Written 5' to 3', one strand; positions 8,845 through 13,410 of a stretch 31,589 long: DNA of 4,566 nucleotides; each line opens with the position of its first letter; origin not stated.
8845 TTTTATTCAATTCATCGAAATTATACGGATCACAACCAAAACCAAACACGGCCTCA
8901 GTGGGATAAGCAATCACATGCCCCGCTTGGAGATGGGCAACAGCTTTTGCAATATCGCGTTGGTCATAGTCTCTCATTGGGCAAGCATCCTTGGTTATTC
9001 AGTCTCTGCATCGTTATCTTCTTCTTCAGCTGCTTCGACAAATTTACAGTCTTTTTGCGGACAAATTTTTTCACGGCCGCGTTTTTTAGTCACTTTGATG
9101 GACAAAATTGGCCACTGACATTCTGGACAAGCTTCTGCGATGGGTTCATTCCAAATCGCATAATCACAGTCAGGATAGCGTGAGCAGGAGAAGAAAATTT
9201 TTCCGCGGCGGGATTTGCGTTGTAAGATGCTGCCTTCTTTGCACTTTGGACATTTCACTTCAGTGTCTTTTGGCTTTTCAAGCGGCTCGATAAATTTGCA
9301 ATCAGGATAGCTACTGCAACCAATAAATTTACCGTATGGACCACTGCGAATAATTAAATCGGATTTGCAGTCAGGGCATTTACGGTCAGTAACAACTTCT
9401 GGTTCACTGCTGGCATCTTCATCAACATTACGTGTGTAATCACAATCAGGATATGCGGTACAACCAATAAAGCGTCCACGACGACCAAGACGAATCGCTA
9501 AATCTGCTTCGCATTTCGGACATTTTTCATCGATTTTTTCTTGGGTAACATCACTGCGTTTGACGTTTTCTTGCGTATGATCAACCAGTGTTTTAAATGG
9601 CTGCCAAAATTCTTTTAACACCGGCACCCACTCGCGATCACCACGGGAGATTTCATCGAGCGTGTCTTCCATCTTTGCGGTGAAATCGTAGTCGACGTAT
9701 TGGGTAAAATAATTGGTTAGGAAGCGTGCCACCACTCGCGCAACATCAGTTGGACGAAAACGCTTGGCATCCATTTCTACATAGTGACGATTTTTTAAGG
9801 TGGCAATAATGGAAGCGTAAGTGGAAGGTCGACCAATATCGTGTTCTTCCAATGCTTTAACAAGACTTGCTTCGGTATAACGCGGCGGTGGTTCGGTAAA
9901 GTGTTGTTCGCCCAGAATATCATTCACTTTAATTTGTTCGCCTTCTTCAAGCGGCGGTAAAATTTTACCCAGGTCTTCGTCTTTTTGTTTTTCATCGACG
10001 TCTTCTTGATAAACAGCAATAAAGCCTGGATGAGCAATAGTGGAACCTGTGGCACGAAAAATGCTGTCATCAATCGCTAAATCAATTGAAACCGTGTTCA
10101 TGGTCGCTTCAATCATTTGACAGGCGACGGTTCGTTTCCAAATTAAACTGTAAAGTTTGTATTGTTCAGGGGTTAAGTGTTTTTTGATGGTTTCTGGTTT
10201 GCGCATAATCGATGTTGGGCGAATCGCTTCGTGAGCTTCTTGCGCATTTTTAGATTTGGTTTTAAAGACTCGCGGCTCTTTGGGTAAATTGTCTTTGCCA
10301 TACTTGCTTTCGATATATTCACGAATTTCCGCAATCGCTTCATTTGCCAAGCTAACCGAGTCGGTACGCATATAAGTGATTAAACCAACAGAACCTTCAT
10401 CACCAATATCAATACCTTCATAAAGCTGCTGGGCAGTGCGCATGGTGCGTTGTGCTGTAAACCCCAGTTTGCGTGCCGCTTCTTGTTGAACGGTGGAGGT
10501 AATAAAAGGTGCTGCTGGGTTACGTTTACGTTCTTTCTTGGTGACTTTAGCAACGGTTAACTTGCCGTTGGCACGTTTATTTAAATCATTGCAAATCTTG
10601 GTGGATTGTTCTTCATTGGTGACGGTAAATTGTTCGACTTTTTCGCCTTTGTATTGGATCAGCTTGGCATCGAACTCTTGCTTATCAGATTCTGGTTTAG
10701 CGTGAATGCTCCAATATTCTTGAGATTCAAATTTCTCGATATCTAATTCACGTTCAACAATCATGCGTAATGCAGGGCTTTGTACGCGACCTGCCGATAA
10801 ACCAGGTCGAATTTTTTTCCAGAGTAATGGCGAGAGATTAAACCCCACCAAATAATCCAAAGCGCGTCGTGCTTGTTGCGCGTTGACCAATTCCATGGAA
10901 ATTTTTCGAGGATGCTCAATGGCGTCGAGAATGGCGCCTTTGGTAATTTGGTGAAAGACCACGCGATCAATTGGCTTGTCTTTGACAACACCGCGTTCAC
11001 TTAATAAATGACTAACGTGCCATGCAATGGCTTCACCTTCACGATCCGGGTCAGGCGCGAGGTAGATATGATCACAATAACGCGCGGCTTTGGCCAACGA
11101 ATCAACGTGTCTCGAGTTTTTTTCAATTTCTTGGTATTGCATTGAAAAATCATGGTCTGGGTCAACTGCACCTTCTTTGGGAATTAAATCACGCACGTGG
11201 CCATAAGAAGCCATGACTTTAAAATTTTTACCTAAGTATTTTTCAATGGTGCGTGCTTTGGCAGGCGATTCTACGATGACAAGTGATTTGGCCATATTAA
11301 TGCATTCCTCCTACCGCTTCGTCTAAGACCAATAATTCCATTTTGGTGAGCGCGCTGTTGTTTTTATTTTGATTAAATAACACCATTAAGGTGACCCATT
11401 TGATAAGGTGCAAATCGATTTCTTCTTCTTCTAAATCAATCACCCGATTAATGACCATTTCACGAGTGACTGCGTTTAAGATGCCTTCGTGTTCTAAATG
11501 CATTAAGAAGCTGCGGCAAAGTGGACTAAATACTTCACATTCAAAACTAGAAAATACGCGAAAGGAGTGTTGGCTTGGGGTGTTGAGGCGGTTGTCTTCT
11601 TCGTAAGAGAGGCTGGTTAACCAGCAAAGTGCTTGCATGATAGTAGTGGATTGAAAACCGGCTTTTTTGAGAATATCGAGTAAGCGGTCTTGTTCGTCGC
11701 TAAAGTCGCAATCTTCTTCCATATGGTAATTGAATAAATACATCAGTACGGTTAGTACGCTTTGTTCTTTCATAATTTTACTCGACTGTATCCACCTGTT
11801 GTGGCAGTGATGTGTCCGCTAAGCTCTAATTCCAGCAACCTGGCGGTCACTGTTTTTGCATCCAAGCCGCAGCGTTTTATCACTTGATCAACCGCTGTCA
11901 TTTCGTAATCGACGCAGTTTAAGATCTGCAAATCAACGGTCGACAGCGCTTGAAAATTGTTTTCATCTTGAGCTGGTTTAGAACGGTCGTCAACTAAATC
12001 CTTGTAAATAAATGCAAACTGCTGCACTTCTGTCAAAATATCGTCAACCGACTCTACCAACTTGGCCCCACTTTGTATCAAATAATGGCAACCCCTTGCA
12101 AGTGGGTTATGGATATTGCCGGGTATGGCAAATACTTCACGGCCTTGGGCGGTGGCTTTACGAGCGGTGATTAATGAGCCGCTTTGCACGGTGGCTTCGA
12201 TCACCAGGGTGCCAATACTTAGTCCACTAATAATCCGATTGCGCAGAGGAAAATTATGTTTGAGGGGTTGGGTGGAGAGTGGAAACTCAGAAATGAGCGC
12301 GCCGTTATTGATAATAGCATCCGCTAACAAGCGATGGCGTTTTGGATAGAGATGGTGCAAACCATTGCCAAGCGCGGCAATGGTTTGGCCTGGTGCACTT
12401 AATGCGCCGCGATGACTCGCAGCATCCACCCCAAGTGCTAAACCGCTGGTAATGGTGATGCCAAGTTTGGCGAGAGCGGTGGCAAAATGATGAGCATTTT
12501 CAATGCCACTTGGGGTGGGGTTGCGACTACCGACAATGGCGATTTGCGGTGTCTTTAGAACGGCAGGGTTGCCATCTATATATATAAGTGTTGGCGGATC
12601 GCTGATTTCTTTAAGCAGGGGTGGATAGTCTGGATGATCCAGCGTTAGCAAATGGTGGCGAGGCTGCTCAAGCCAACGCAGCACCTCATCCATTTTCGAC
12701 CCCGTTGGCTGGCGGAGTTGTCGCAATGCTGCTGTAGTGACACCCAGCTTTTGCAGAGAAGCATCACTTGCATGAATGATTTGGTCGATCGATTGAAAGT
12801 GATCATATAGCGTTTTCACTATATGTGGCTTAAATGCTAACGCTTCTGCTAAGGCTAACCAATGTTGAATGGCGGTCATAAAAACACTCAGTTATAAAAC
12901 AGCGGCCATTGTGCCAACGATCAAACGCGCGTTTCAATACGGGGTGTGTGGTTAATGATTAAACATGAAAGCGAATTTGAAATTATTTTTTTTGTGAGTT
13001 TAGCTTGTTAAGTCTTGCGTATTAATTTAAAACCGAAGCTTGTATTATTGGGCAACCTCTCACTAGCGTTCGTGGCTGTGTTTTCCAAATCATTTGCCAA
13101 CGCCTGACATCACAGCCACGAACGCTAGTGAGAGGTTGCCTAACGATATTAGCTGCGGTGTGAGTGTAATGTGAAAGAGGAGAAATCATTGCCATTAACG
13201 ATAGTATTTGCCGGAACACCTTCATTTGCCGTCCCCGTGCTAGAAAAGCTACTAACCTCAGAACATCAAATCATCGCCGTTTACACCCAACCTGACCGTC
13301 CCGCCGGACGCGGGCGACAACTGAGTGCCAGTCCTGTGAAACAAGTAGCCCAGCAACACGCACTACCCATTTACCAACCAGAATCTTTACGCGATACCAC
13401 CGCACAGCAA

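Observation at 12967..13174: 208-bp element present twice, with a long hairpin and compensatory base changes: candidate undescribed structured RNA/ssDNA family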

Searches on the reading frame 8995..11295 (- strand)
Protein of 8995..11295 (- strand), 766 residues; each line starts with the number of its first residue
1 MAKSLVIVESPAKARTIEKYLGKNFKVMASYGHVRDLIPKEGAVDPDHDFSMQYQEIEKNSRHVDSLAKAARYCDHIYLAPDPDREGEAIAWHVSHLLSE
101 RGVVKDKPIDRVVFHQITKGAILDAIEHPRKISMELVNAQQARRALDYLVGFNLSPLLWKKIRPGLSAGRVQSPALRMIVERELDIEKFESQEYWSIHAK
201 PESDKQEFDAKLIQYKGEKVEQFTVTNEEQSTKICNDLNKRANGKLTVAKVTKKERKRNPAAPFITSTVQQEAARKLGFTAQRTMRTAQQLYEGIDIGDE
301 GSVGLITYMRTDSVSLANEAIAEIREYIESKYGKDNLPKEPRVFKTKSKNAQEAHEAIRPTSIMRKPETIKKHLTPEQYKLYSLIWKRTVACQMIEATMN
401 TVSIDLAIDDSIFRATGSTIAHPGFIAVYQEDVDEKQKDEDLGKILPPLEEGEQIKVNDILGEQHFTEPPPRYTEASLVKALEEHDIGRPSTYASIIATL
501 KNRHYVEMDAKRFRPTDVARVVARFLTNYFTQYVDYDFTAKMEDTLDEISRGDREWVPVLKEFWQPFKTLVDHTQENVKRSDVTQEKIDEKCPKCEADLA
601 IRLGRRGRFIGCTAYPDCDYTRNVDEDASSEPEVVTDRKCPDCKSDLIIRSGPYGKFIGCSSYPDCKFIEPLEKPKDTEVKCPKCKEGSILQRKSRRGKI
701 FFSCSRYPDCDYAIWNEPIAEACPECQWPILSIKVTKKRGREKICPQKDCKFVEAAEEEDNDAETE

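Call 22: search_protein_families(library=pfam, proteins=[window:8995-11295:-])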
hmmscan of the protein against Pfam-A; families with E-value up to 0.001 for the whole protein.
window:8995-11295:- (766 aa): 3 families
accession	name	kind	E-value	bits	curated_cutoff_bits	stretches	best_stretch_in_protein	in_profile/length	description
PF01131.25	Topoisom_bac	-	5.6e-130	434.5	35.1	1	132-560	2-410/411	DNA topoisomerase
PF01396.24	Zn_ribbon_Top1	-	8.3e-44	147.5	32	3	589-625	1-37/39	Topoisomerase DNA binding C4 zinc finger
PF01751.28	Toprim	-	1.1e-19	70.9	23.1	1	5-117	2-96/96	Toprim domain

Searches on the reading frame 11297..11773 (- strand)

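Call 12: search_protein_families(library=ncbifam, proteins=[window:11297-11773:-])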
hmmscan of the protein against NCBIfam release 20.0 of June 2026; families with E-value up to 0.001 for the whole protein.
window:11297-11773:- (158 aa): 1 family
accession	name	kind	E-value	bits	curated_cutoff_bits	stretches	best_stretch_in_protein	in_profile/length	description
NF002897.0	PRK03430.1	equivalog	6.3e-39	133.6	191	1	7-156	2-155/157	DUF494 family protein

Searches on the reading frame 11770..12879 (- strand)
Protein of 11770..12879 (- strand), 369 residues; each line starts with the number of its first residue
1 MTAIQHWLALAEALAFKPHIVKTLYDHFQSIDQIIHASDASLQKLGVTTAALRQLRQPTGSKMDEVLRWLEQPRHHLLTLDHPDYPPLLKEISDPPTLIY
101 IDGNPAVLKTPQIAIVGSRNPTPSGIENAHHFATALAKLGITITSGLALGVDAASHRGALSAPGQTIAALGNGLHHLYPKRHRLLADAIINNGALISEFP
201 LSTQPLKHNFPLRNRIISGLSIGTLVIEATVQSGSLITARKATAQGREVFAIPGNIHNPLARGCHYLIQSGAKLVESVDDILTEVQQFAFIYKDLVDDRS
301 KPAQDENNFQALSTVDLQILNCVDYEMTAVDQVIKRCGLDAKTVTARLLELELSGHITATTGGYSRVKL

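Call 12: search_protein_families(library=ncbifam, proteins=[window:11770-12879:-])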
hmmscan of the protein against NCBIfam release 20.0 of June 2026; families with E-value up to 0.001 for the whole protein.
window:11770-12879:- (369 aa): 2 families
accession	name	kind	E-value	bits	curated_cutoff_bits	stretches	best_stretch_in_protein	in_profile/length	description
NF008007.0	PRK10736.1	equivalog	6.9e-109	364.4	495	1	1-368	1-362/374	DNA-protecting protein DprA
TIGR00732.1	dprA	equivalog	3.3e-76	255.3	191.15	1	68-284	2-219/220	DNA-processing protein DprA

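Call 13: find_encoding_contigs(protein=window:11770-12879:-, flank=10000, max_places=6)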
Protein window:11770-12879:- (369 aa): 1 contig read that carries it; 1 place shown.
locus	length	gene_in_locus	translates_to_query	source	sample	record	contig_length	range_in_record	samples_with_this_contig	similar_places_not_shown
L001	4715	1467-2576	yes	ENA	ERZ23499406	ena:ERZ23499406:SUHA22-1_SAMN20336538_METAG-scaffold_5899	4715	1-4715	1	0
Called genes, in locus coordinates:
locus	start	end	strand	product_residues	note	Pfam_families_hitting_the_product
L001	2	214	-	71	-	?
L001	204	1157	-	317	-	PF00551:Formyl_trans_N, PF02911:Formyl_trans_C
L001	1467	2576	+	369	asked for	PF02481:DNA_processg_A, PF17782:WHD_DprA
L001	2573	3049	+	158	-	PF04361:DUF494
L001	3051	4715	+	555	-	?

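Call 15: find_related_loci(query=window:11770-12879:-, collection=genome_contigs, flank=10000)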
Query window:11770-12879:- (369 aa) in genome_contigs; peptide patterns used: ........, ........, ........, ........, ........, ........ (x = any residue, [..] = any of these).
50 stretches matched a pattern; 2 encode a relative of the query (tblastn E <= 1e-3); 2 distinct loci.
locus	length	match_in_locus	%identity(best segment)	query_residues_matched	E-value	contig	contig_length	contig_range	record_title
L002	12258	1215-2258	36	4-357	1e-63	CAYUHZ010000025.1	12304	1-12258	MAG TPA_asm: uncultured Gammaproteobacteria bacterium isolate SRP257756_co1_214 genome assembly, contig: NODE_4616_lengt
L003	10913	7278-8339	35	4-362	1e-62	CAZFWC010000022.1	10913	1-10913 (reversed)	MAG TPA_asm: uncultured Gammaproteobacteria bacterium isolate SRP178699_co2_540 genome assembly, contig: NODE_5835_lengt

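Call 16: find_homologous_proteins(query=window:11770-12879:-)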
Query window:11770-12879:- (369 aa): 8000 proteins with E <= 0.001 among 8000 candidates; the best 120 are listed.
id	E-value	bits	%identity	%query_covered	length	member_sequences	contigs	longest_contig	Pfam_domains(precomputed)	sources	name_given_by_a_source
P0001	6.1e-242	820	100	100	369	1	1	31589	PF02481.22,PF17782.8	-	-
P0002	5.0e-109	383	52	98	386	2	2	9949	PF02481.22,PF17782.8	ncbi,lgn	-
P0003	2.3e-107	377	52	99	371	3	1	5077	PF02481.22,PF17782.8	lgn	-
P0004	3.9e-107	376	51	99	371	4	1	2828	PF02481.22,PF17782.8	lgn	-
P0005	4.1e-107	376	51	98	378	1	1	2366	PF02481.22,PF17782.8,PF25317.2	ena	-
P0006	7.4e-107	376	52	99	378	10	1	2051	PF02481.22,PF17782.8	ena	-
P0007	1.1e-106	375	52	92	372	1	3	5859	PF02481.22,PF17782.8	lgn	-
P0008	1.3e-106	375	53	99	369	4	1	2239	PF02481.22,PF17782.8,PF21102.4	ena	-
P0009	1.2e-105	372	51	98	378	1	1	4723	PF02481.22,PF17782.8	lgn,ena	-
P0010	1.9e-105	371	50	99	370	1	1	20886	PF02481.22,PF17782.8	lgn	-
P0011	2.2e-105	371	51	99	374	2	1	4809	PF02481.22,PF17782.8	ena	-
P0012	3.5e-105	370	49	99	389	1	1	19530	PF02481.22,PF17782.8,PF25317.2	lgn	-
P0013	5.6e-105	369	52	98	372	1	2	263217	PF02481.22,PF17782.8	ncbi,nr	ncbi:MAG: DNA-protecting protein DprA [Gammaproteobacteria bacterium]|nr:DNA-protecting protein DprA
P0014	8.7e-105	369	51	98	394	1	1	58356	PF02481.22,PF17782.8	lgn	-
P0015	9.9e-105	369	52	98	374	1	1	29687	PF02481.22,PF17782.8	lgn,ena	-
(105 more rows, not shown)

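Call 57: find_encoding_contigs(protein=P0002, flank=4000, max_places=2)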
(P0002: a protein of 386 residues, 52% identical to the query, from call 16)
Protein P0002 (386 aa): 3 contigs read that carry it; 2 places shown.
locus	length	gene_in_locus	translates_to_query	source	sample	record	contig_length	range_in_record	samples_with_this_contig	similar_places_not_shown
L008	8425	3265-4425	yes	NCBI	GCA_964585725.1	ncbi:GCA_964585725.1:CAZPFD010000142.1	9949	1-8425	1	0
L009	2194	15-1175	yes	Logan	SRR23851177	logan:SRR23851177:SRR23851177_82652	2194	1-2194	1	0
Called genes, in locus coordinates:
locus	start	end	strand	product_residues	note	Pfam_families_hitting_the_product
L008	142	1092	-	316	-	PF00551:Formyl_trans_N, PF02911:Formyl_trans_C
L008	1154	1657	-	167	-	PF01327:Pep_deformylase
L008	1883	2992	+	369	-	PF01476:LysM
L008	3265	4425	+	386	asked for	PF02481:DNA_processg_A, PF17782:WHD_DprA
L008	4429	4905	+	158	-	PF04361:DUF494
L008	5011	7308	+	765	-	PF01751:Toprim, PF01131:Topoisom_bac, PF01396:Zn_ribbon_Top1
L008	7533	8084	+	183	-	PF00731:AIRC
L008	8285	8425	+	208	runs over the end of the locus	PF01300:Sua5_yciO_yrdC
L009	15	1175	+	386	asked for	PF02481:DNA_processg_A, PF17782:WHD_DprA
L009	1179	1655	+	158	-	PF04361:DUF494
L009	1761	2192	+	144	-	?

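Call 58: find_encoding_contigs(protein=P0013, flank=4000, max_places=2)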
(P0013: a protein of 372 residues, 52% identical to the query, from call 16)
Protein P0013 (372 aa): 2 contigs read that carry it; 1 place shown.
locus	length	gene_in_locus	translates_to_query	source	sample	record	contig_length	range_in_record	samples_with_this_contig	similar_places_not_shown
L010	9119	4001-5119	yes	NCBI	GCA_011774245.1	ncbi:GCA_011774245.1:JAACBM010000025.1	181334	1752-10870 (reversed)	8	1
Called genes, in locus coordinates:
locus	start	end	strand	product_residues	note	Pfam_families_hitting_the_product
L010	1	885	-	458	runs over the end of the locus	PF01029:NusB, PF22458:RsmF-B_ferredox, PF01189:Methyltr_RsmB-F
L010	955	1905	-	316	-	PF00551:Formyl_trans_N, PF02911:Formyl_trans_C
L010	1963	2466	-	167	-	PF01327:Pep_deformylase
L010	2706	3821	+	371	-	PF01476:LysM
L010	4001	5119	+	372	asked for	PF02481:DNA_processg_A, PF17782:WHD_DprA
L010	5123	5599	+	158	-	PF04361:DUF494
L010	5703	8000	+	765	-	PF01751:Toprim, PF01131:Topoisom_bac, PF01396:Zn_ribbon_Top1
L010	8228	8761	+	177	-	PF00731:AIRC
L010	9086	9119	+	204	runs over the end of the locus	PF01300:Sua5_yciO_yrdC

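Call 59: find_encoding_contigs(protein=P0010, flank=4000, max_places=2)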
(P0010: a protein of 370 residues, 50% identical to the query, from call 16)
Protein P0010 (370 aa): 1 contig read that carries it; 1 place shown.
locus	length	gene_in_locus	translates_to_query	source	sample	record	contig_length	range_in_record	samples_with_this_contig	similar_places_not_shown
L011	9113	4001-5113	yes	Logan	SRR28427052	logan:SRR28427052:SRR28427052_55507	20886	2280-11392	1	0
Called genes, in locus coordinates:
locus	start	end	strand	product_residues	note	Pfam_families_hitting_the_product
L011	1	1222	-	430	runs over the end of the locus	PF01029:NusB, PF22458:RsmF-B_ferredox, PF01189:Methyltr_RsmB-F, PF13649:Methyltransf_25 (weak)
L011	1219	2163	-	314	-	PF00551:Formyl_trans_N, PF02911:Formyl_trans_C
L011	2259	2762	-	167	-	PF01327:Pep_deformylase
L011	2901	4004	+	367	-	PF01476:LysM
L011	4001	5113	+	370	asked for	PF02481:DNA_processg_A, PF17782:WHD_DprA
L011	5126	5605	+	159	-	PF04361:DUF494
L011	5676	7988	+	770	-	PF01751:Toprim, PF01131:Topoisom_bac, PF01396:Zn_ribbon_Top1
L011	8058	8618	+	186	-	PF01300:Sua5_yciO_yrdC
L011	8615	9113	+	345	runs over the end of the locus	PF00990:GGDEF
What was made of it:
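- In three relatives with 50-52% identical DprA the order is rsmB<-fmt<-def | LysM->dprA->smg->topA (calls 57-59). Relatives have no such leader, because fmt follows def there (calls 57-59).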

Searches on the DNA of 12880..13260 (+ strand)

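Call 7: search_rna_families(source=window, start=12880, end=13260, threshold=evalue, max_evalue=10)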
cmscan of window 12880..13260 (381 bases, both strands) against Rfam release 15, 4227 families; matches with E-value up to 10: 11.
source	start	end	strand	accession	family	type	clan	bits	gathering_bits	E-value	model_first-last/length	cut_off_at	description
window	13038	13153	+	RF00445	MIR399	Gene; miRNA;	-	35.1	57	1.8e-06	1-117/117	no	mir-399 microRNA precursor family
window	13054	13137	+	RF03835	mir-955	Gene; miRNA;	-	29.9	50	7.7e-05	1-81/81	no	mir-955 microRNA precursor family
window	13055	13136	+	RF03406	mir-3099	Gene; miRNA;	-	22.5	95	0.039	1-84/84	no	mir-3099 microRNA precursor family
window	13048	13143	-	RF00844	mir-67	Gene; miRNA;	-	21.8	53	0.015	1-84/84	no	mir-67 microRNA precursor family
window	13055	13136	+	RF00813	mir-11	Gene; miRNA;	CL00083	19.7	45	0.12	1-78/78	no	mir-11 microRNA precursor family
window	13058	13130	-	RF03884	mir-725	Gene; miRNA;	-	18.8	76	0.23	1-56/56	no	mir-725 microRNA precursor family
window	13056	13135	+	RF02901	AaHKsRNA41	Gene; sRNA;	-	15.6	97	0.25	7-96/187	no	Aggregatibacter sRNA 41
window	13061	13128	-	RF04130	MIR7996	Gene; miRNA;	-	14.9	119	3.8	1-190/190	no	MIR7996 microRNA precursor family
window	13060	13133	+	RF00047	mir-2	Gene; miRNA;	-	14.6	45.5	5.4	1-72/72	no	mir-2 microRNA precursor family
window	13067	13126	+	RF04129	MIR4240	Gene; miRNA;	-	11.4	200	4.4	1-206/206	no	MIR4240 microRNA precursor family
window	12880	12888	-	RF01072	TMV_UPD-PK3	Cis-reg;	-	10.8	34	5.5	1-9/31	3'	Pseudoknot of upstream pseudoknot domain (UPD) of the 3'UTR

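Call 17: search_dna_similar(query=window:12960-13180:+, collection=plasmids, mode=distant, max_evalue=0.01)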
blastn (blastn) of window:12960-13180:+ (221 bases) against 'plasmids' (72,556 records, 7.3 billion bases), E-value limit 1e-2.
No match.

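Call 18: search_dna_similar(query=window:12960-13180:+, collection=phages, mode=distant, max_evalue=0.01)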
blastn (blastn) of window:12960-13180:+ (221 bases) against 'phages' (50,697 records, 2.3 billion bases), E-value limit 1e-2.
No match.
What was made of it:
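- Tried and rejected: blastn in distant mode against plasmids and phages (calls 17, 18).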

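Call 69: build_rna_model(alignment_id=A6)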
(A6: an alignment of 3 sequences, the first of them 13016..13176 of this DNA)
Model R1 built from alignment A6 (3 sequences, 162 columns); structure: RNAalifold consensus.
model positions 161; base pairs 60; branch points 0; effective number of sequences 0.71; information 0.59 bits per position. Calibrated on 0.2 Mb of random sequence (short: E-values are rough).
structure used (alignment columns):
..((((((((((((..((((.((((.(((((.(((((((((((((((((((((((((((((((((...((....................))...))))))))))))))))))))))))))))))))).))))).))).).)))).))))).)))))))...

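Call 70: search_with_rna_model(model_id=R1, source=window, filters=off, max_evalue=10)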
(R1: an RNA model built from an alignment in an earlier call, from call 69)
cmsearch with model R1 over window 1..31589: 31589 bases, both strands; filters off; matches with E-value up to 10: 14.
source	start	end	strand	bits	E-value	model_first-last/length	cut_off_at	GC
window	13016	13176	+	188.3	4.2e-44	1-161/161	no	0.45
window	26157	26318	+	167.2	6.2e-39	1-161/161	no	0.44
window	26156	26317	-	108.4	1.6e-24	1-161/161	no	0.43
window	13015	13175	-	107.2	3.1e-24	1-161/161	no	0.45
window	4091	4186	+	18.3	0.02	1-161/161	no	0.34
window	4091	4184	-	16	0.073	1-161/161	no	0.34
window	20618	20710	-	10.9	1.3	1-161/161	no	0.46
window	7805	7850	-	10.4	1.7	1-161/161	no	0.41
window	28107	28161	-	10.1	2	1-161/161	no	0.49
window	12356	12390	+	8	6.6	1-161/161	no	0.57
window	24220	24267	-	7.9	7.1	1-161/161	no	0.4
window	11531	11590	+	7.8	7.7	1-161/161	no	0.45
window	12966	13010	+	7.6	8.4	1-161/161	no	0.24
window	10675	10707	+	7.6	8.5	1-161/161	no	0.39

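Call 71: search_with_rna_model(model_id=R1, sources=[L002, L003, L007, L008, L009, L010, L011], filters=off, max_evalue=10)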
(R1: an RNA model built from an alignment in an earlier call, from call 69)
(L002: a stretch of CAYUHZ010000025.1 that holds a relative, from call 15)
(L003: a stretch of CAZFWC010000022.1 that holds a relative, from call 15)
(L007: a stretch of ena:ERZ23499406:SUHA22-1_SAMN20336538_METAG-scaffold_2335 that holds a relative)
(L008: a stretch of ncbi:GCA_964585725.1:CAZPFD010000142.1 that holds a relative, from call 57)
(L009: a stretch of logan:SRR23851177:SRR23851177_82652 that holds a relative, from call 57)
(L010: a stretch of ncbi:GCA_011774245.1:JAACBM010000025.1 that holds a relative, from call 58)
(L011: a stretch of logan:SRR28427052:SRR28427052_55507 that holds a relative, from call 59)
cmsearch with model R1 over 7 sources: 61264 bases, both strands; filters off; matches with E-value up to 10: 10.
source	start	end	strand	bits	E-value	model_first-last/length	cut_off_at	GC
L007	4938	5033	-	18.3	0.039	1-161/161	no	0.34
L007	4940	5033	+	16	0.14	1-161/161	no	0.34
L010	8881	8969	+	14.8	0.28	1-161/161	no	0.75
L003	9877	9984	-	14.7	0.29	1-161/161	no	0.25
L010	2064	2112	-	12.7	0.91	1-161/161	no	0.71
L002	8963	9014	-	11.8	1.5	1-161/161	no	0.4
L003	9902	9951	+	11.1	2.2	1-161/161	no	0.32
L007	1274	1319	+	10.4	3.3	1-161/161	no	0.41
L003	328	409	+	10.2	3.8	1-161/161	no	0.23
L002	992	1079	-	8.8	8.5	1-161/161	no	0.42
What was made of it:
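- Tried and rejected: One marginal hit (4091-4186; 18 bits, E 0.02) is an unrelated hairpin, and nothing appears in the relatives' loci (calls 70, 71).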

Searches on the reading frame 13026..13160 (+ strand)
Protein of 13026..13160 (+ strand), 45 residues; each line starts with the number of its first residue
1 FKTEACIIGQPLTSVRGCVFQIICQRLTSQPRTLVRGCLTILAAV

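Call 28: find_homologous_proteins(query=A2, max_evalue=10)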
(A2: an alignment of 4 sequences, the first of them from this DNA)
Query A2 (4 sequences): 18 candidates shared short words with the query, none scored E <= 10.
